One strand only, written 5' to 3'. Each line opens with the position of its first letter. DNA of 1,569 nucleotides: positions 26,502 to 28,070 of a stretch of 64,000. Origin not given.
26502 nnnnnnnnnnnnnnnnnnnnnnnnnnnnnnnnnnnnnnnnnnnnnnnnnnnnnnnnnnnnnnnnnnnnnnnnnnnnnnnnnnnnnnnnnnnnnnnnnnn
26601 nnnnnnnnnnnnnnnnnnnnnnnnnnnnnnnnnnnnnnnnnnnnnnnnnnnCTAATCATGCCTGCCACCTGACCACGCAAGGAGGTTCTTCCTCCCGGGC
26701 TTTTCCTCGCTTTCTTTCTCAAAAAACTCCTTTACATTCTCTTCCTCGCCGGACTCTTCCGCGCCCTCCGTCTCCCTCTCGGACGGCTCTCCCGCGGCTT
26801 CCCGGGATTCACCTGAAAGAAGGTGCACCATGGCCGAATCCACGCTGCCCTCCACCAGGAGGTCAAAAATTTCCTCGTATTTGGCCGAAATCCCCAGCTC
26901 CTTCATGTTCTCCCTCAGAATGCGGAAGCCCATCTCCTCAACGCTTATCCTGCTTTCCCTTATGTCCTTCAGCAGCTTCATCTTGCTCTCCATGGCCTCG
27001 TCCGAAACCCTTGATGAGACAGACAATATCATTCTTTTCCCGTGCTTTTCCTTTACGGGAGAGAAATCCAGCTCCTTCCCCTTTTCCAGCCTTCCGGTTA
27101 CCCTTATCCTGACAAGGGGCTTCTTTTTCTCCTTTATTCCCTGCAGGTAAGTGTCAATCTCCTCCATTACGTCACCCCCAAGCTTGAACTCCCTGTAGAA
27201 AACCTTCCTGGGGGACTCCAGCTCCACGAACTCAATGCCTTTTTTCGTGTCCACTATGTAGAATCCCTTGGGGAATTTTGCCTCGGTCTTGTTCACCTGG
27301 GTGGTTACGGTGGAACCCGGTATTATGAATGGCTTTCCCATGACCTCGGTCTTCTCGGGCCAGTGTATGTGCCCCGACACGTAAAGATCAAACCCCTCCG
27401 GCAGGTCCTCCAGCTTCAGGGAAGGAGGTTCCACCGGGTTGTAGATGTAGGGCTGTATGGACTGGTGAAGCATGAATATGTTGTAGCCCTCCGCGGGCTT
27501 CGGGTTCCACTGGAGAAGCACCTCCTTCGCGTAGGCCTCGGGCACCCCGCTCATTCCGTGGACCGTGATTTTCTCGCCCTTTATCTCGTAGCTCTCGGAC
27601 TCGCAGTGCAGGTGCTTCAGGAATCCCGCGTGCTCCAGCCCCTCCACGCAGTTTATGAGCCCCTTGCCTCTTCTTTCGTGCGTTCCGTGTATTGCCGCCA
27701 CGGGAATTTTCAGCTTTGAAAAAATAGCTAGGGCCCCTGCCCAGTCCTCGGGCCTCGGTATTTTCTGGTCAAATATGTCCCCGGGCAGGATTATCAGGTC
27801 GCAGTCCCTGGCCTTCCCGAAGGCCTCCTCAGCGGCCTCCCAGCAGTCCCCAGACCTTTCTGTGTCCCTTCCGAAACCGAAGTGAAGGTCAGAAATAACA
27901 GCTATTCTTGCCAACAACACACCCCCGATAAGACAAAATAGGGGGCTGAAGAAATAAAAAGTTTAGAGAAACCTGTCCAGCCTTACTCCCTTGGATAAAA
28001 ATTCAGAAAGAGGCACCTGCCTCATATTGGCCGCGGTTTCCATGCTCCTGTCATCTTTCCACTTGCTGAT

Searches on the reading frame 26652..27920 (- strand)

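Call 53: search_protein_families(library=pfam, proteins=[window:26652-27920:-], max_evalue=0.0001)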
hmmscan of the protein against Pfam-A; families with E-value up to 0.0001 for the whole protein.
window:26652-27920:- (422 aa): 2 families
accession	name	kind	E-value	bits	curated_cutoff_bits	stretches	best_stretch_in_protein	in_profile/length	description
PF00149.33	Metallophos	-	1.1e-14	55.8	21.5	1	5-188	2-191/191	Calcineurin-like phosphoesterase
PF12850.12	Metallophos_2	-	1.7e-11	44.8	27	1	5-212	2-143/154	Calcineurin-like phosphoesterase superfamily domain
